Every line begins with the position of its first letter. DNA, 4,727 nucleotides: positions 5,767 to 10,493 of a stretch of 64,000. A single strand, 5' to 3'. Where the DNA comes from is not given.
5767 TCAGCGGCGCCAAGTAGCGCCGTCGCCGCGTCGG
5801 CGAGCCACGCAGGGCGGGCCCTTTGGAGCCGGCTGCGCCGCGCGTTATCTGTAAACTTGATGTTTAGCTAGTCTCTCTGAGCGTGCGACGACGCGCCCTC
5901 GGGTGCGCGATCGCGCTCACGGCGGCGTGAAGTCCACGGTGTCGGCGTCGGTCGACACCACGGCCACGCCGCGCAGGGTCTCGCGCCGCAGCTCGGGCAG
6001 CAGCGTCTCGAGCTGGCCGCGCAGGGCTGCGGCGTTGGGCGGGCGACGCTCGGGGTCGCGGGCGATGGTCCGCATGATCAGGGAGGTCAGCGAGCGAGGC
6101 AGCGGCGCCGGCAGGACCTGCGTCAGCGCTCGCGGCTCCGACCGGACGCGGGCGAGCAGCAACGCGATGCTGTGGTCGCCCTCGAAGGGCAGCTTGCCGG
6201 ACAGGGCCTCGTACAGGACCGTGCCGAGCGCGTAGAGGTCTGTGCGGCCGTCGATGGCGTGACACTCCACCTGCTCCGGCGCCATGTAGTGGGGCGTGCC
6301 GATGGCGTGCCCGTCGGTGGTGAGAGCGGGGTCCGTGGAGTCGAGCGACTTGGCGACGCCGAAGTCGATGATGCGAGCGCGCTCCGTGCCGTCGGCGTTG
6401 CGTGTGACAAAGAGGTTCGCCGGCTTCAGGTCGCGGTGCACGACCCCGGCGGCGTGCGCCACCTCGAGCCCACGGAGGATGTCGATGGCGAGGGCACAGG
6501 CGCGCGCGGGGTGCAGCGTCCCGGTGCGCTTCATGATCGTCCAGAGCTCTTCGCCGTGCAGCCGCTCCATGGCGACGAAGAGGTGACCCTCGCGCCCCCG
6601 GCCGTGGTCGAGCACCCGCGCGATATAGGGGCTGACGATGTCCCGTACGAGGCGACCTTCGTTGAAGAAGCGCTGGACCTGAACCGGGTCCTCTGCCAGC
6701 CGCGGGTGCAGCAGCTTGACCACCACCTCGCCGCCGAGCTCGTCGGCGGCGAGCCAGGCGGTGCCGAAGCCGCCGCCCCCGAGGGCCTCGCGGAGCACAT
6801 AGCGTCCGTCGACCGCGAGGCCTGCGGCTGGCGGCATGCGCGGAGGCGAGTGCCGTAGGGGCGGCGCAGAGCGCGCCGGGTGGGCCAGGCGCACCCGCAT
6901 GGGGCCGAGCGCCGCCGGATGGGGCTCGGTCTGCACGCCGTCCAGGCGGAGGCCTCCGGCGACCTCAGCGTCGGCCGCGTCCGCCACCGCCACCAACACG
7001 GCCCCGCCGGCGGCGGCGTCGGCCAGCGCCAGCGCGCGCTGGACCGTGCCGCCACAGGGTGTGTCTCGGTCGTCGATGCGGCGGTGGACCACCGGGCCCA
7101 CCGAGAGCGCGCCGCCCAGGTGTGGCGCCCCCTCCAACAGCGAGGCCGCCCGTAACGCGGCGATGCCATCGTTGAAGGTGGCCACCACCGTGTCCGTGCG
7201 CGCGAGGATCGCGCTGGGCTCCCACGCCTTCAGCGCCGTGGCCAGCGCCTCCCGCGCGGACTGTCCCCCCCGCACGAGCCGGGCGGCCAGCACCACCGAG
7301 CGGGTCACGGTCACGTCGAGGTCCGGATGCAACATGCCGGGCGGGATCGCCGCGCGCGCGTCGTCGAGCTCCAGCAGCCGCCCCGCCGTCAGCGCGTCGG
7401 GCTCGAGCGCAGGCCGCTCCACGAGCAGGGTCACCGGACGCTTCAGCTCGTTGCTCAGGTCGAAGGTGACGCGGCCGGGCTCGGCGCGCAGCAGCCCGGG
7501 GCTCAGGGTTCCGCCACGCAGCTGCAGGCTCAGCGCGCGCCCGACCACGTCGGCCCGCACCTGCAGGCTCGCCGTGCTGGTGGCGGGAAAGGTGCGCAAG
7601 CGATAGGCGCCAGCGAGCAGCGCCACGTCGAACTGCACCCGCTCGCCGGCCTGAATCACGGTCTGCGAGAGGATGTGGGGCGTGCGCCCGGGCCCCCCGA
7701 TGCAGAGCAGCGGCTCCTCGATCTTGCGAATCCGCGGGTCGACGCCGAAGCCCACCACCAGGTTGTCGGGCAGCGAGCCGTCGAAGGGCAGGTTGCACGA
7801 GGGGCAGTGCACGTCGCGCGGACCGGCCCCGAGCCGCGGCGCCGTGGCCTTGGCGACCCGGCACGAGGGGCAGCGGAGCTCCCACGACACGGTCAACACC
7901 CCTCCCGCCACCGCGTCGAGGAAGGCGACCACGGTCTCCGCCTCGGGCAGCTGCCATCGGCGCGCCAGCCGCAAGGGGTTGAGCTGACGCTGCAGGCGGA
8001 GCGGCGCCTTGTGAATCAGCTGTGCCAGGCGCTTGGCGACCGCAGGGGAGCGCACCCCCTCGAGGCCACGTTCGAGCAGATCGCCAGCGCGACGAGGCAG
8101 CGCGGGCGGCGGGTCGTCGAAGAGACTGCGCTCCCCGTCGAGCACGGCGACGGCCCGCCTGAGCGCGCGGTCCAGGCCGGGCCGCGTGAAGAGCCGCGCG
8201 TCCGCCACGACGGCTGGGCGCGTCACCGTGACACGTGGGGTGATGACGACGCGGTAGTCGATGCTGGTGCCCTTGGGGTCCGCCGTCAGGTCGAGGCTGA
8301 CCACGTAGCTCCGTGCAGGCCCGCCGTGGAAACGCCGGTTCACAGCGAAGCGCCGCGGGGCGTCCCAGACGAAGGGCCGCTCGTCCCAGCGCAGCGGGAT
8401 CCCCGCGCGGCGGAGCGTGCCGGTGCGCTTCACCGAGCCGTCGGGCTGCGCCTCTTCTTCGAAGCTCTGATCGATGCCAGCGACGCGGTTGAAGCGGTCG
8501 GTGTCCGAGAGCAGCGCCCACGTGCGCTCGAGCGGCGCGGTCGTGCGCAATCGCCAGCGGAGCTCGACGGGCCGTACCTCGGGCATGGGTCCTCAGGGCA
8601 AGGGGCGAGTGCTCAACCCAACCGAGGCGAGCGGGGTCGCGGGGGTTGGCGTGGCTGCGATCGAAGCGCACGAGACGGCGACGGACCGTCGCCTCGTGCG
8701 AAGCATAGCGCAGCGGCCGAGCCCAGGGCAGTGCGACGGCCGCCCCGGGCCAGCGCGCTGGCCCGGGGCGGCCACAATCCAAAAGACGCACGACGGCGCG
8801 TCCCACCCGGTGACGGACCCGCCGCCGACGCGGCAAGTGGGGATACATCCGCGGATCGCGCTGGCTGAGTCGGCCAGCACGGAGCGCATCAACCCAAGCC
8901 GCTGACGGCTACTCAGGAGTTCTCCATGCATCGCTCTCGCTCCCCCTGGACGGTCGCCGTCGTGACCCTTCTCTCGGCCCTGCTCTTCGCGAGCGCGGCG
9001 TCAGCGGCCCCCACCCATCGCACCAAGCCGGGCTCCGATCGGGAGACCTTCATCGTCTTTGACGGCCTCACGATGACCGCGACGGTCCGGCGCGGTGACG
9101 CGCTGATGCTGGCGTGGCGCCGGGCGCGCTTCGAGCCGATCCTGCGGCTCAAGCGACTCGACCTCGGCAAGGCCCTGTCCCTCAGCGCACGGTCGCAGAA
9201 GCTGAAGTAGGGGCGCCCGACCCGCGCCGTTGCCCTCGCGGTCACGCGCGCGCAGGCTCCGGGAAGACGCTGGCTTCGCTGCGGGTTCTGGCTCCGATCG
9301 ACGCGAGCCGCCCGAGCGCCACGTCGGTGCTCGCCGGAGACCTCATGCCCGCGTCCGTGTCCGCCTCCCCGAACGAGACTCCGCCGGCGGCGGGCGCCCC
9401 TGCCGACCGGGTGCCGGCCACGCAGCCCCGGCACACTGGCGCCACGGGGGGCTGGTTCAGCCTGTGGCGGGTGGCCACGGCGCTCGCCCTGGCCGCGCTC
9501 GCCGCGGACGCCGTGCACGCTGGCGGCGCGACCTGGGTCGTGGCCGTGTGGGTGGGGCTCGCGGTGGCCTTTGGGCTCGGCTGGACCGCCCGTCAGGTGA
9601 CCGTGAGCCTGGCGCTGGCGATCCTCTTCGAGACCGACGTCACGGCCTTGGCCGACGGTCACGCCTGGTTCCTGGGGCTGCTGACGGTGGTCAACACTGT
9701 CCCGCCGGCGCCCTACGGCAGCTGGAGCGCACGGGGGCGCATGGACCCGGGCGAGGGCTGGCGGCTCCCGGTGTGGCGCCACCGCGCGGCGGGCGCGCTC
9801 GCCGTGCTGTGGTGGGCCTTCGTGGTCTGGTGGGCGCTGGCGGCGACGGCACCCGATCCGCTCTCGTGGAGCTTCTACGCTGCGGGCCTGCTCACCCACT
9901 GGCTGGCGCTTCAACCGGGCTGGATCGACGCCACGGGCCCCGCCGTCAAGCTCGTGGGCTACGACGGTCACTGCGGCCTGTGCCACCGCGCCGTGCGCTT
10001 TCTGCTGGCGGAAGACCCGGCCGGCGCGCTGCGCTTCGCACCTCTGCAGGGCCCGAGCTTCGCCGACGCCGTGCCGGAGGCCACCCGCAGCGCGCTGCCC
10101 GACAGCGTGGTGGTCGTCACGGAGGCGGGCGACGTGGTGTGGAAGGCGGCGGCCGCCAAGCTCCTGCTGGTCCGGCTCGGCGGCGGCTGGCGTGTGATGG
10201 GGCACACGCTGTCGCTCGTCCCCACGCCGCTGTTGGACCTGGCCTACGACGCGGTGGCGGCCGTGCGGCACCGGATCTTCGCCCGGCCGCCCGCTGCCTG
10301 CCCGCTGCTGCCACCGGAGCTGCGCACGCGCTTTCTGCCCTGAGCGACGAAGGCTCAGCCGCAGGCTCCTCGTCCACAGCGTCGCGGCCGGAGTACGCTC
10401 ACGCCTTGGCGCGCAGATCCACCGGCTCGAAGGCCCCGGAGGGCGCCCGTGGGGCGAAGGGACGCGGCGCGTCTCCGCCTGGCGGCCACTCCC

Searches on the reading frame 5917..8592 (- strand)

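Call 11: search_protein_families(library=pfam, proteins=[window:5917-8592:-], max_evalue=0.001)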
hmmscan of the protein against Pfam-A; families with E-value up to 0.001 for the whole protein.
window:5917-8592:- (891 aa): 5 families
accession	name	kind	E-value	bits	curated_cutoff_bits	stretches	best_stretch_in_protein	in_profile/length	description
PF00069.31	Pkinase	-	1.9e-40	139.4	31.7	1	598-855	1-256/263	Protein kinase domain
PF07714.23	PK_Tyr_Ser-Thr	-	1.2e-23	84.2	23.1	1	600-852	3-250/258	Protein tyrosine and serine/threonine kinase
PF19363.4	DUF5939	-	1.5e-13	51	22.5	1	179-292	13-127/281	Family of unknown function (DUF5939)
PF10604.15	Polyketide_cyc2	-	1.5e-07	32.2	27.4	1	18-151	11-141/142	Polyketide cyclase / dehydrase and lipid transport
PF17667.7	Pkinase_fungal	-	0.0001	21.6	24.1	1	704-778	294-370/387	Fungal protein kinase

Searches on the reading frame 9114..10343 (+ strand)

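Call 11: search_protein_families(library=pfam, proteins=[window:9114-10343:+], max_evalue=0.001)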
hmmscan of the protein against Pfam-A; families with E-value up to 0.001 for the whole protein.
window:9114-10343:+ (409 aa): 1 family
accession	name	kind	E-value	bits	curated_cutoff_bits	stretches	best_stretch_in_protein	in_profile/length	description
PF04134.17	DCC1-like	-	5.4e-17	63.5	27.8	1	283-390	3-112/113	DCC1-like thiol-disulfide oxidoreductase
